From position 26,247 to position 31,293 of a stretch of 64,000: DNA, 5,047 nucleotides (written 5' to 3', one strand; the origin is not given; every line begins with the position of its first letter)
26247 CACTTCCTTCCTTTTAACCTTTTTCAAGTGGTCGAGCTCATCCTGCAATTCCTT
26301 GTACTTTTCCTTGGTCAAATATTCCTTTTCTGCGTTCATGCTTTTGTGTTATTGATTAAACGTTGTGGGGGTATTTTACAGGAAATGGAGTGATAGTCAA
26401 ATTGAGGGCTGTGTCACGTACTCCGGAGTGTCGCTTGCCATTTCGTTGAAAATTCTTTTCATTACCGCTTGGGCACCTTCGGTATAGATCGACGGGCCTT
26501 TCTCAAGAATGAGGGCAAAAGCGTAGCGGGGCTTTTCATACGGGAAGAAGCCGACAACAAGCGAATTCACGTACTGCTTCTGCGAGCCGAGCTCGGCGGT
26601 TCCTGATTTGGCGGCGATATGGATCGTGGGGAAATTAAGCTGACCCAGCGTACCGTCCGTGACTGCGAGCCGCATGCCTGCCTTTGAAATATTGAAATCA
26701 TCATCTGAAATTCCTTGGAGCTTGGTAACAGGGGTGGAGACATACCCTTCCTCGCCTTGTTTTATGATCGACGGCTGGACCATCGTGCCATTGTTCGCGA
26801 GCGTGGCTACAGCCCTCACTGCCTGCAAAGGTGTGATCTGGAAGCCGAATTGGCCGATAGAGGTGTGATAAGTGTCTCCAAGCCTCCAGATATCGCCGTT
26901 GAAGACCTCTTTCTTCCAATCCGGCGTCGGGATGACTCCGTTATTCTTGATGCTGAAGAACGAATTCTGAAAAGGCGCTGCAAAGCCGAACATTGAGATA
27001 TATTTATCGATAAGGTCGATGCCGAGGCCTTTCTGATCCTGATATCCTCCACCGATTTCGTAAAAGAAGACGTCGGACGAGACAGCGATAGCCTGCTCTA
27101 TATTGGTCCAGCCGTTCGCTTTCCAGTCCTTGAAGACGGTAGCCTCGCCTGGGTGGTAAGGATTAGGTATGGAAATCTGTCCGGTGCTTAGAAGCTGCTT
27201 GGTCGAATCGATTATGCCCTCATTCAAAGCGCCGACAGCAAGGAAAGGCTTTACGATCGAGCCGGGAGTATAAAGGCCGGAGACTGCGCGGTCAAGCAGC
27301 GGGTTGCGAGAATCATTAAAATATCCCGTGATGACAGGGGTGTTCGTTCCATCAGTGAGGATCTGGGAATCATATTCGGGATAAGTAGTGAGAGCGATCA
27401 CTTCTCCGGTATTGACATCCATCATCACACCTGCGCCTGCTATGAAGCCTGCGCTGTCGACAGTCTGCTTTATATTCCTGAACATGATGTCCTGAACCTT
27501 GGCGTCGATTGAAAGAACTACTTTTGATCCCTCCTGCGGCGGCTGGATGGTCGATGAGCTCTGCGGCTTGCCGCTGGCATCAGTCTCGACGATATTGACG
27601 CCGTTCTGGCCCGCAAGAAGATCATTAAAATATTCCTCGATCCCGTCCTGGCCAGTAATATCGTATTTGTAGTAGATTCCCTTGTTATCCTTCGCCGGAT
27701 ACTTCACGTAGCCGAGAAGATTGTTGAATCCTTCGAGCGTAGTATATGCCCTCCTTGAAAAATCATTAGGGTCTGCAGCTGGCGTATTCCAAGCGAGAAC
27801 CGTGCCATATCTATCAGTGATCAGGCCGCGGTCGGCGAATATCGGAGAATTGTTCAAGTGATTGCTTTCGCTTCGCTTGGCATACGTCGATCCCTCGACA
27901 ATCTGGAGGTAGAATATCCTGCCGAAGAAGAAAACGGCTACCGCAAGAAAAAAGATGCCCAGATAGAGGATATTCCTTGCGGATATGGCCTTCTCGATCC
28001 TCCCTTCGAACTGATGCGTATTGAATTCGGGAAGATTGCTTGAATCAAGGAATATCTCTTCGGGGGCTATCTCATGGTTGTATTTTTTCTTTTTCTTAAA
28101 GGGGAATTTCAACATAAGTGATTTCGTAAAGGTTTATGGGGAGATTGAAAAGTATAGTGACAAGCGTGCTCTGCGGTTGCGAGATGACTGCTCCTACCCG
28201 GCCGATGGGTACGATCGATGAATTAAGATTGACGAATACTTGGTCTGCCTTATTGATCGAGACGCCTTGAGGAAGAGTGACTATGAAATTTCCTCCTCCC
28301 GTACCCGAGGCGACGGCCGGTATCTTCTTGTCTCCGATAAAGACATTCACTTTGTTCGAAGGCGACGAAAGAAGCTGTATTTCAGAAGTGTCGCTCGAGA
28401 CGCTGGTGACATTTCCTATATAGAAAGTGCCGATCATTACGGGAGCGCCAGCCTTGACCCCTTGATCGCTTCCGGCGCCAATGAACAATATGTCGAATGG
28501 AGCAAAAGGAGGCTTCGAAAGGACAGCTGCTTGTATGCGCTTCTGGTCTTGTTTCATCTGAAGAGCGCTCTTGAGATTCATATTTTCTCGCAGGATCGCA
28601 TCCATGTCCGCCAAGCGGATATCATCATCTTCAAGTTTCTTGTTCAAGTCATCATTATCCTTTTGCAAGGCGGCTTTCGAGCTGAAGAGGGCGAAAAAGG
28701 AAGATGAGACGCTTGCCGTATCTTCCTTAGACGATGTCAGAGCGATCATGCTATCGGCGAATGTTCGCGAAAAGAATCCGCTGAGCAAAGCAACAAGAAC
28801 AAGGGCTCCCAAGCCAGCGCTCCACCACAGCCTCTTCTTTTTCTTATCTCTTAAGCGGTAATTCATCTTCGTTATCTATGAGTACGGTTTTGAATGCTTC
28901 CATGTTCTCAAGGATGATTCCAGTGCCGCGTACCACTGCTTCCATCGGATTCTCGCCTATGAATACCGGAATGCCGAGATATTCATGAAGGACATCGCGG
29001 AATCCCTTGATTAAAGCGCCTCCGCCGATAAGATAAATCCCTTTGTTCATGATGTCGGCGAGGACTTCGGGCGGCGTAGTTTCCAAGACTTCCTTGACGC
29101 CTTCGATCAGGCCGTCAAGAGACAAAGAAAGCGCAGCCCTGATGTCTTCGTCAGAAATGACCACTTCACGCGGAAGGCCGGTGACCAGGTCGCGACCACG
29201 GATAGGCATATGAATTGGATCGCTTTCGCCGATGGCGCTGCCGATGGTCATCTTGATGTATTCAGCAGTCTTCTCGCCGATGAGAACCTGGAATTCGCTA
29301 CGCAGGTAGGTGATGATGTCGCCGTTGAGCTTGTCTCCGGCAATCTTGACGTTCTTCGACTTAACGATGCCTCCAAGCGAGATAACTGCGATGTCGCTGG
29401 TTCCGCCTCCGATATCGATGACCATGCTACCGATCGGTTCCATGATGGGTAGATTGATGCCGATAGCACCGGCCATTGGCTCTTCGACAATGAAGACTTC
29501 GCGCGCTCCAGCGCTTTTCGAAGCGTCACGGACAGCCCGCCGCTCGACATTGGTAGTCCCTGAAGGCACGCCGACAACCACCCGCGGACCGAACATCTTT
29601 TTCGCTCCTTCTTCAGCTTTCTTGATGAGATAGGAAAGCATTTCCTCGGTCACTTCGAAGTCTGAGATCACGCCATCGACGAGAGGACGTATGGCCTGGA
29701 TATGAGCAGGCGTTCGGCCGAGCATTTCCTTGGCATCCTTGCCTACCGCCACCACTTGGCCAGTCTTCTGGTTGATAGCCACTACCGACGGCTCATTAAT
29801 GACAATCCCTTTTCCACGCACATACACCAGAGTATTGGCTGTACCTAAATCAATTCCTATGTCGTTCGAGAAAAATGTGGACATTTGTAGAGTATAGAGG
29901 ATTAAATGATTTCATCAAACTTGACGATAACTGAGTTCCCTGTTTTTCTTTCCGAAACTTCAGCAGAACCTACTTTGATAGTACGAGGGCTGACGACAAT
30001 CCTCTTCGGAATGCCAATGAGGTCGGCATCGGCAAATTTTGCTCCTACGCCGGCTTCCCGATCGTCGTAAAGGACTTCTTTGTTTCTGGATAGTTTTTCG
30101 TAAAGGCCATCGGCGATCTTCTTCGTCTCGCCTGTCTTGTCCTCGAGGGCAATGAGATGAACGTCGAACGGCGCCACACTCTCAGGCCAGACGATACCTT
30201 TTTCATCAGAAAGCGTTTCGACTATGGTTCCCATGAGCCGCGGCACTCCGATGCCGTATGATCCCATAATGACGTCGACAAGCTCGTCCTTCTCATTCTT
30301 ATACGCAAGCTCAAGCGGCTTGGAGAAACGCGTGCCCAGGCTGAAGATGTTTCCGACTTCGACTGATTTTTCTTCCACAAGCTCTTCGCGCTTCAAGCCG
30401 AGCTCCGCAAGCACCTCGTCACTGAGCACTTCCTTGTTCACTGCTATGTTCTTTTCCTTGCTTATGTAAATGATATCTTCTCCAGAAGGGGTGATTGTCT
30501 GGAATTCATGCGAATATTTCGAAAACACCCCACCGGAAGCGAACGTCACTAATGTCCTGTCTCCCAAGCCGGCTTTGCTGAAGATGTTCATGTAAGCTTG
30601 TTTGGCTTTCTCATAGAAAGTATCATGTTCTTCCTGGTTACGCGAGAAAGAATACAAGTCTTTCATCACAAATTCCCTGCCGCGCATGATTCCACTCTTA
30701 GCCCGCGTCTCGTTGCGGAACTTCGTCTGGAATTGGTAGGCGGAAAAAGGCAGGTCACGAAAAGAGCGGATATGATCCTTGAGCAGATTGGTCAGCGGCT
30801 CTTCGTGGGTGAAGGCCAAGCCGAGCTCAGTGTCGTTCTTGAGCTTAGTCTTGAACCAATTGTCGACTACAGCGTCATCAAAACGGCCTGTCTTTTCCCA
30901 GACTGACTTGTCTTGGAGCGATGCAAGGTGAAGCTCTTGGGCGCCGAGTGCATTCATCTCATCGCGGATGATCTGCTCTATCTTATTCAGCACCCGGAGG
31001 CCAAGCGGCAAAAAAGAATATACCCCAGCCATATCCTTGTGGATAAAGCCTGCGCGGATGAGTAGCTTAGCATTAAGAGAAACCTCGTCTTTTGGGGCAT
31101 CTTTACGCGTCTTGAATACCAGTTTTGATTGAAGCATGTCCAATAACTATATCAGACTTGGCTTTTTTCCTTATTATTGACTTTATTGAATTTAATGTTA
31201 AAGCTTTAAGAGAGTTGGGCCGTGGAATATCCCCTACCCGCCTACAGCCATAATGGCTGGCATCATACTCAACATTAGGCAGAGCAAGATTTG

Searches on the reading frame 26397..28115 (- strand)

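Call 97: search_protein_families(library=pfam, proteins=[window:26397-28115:-], max_evalue=0.00001)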
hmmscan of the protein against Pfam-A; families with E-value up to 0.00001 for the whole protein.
window:26397-28115:- (572 aa): 2 families
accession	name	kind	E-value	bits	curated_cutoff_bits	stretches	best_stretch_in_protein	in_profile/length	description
PF00905.27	Transpeptidase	-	1.2e-48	166.3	22.1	1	227-558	1-296/299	Penicillin binding protein transpeptidase domain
PF03717.20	PBP_dimer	-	4.2e-14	53.8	24.4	1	113-186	99-177/180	Penicillin-binding Protein dimerisation domain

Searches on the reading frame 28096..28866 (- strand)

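Call 97: search_protein_families(library=pfam, proteins=[window:28096-28866:-], max_evalue=0.00001)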
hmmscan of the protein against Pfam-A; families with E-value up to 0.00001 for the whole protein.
window:28096-28866:- (256 aa): 1 family
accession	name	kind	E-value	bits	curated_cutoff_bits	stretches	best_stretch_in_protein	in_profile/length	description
PF04085.20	MreC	-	1.2e-14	54.7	28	1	115-253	1-144/147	Rod shape-determining protein MreC, barrel core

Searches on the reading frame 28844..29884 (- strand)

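Call 97: search_protein_families(library=pfam, proteins=[window:28844-29884:-], max_evalue=0.00001)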
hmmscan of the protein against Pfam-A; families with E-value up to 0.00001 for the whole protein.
window:28844-29884:- (346 aa): 4 families
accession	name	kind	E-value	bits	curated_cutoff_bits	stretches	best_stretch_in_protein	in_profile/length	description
PF06723.19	MreB_Mbl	-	7.5e-136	452.7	27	1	6-332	1-326/327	MreB/Mbl protein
PF00012.26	HSP70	-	7.3e-13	48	20.6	1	77-199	112-239/599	Hsp70 protein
PF14450.12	FtsA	-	3e-12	47.5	31.8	1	154-313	1-113/127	Cell division protein FtsA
PF00022.25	Actin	-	4.4e-06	26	27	0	32-198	31-192/410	Actin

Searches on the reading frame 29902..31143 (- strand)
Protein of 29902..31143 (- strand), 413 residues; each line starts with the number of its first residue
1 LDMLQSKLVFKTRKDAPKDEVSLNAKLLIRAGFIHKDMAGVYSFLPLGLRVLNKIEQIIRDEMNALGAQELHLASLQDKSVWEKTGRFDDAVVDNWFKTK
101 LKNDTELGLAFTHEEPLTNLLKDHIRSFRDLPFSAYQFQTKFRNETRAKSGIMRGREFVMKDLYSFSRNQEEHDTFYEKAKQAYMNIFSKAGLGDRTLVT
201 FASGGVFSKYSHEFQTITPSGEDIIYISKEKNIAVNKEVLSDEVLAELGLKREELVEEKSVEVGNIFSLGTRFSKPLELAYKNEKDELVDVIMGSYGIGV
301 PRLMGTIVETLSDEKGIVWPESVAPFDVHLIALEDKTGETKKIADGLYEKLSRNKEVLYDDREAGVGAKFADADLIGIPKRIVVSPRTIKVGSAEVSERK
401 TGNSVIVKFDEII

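Call 97: search_protein_families(library=pfam, proteins=[window:29902-31143:-], max_evalue=0.00001)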
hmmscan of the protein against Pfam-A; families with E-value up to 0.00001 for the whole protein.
window:29902-31143:- (413 aa): 2 families
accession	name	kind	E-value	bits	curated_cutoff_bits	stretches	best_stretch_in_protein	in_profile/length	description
PF00587.30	tRNA-synt_2b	-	7.2e-32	111.3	29.3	1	97-309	1-177/179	tRNA synthetase class II core domain (G, H, P, S and T)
PF03129.25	HGTP_anticodon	-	2.7e-14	53.5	21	1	327-413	1-88/94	Anticodon binding domain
